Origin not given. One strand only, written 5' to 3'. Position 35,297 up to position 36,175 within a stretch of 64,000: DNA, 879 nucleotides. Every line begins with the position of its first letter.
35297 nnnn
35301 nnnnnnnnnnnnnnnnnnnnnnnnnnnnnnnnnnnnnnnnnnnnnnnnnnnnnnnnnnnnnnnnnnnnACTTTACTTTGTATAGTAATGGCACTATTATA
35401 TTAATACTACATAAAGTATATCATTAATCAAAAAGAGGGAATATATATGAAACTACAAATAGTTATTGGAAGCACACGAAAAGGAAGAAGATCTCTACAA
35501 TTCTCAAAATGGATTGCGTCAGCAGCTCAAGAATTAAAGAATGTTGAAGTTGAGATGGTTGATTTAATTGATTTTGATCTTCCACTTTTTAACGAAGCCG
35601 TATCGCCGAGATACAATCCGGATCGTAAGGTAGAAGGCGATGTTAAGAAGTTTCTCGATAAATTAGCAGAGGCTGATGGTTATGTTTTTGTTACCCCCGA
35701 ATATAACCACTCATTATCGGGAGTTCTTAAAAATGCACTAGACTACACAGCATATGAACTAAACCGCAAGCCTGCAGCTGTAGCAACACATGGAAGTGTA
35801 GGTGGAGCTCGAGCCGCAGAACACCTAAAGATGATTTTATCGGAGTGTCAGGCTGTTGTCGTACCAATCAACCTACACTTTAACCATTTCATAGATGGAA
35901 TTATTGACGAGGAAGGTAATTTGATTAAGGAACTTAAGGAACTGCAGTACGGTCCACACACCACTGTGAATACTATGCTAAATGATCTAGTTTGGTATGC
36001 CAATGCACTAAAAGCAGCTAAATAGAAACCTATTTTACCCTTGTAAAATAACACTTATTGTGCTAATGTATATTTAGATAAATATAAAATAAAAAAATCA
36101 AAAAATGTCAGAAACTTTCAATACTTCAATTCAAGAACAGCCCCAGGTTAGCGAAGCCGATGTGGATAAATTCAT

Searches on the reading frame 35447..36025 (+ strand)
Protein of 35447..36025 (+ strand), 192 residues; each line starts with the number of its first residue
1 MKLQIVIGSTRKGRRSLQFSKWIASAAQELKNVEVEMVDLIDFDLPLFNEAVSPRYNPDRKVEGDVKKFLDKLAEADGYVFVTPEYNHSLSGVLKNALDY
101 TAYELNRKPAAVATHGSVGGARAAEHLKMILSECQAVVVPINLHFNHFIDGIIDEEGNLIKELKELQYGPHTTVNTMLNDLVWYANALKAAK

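Call 4: search_protein_families(library=pfam, proteins=[window:35447-36025:+], max_evalue=1)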
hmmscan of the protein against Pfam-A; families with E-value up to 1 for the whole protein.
window:35447-36025:+ (192 aa): 2 families
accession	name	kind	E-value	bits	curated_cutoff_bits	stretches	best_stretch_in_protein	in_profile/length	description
PF03358.20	FMN_red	-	3.9e-37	127.6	24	1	1-145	1-147/152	NADPH-dependent FMN reductase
PF02525.22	Flavodoxin_2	-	2.9e-10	40.6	27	1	1-101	1-103/198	Flavodoxin-like fold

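Call 5: search_protein_families(library=ncbifam, proteins=[window:35447-36025:+], max_evalue=1)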
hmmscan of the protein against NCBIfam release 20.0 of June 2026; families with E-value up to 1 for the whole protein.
window:35447-36025:+ (192 aa): 10 families
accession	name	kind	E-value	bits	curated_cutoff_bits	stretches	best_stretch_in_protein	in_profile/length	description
TIGR03566.1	FMN_reduc_MsuE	equivalog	1.1e-07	31.9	212.5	1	6-143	5-139/174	FMN reductase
NF007859.0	PRK10569.1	equivalog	8.3e-07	28.9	225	1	5-132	5-126/191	NADPH-dependent FMN reductase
TIGR04037.1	LLM_duo_CE1759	subfamily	1.6e-06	27.9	175.9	1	29-142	32-142/199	CE1759 family FMN reductase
TIGR03567.1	FMN_reduc_SsuE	equivalog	4e-06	26.9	164.05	1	8-136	7-129/171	NADPH-dependent FMN reductase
NF007280.0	PRK09739.1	equivalog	0.00048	19.8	162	1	1-99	4-103/199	NAD(P)H oxidoreductase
TIGR02690.1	resist_ArsH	equivalog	0.0044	16.2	292.25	1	15-103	37-118/219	arsenical resistance protein ArsH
NF002370.0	PRK01355.1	subfamily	0.0067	15.9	143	1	30-100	34-102/199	FMN-dependent NADH-azoreductase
NF010075.0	PRK13556.1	subfamily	0.045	13.7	188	1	65-102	79-116/208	FMN-dependent NADH-azoreductase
NF038196.1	ferrodoxin_EFR1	subfamily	0.062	13.3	75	1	73-135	38-99/242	EFR1 family ferrodoxin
NF010074.0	PRK13555.1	equivalog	0.067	12.4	432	1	28-101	54-137/230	FMN-dependent NADH-azoreductase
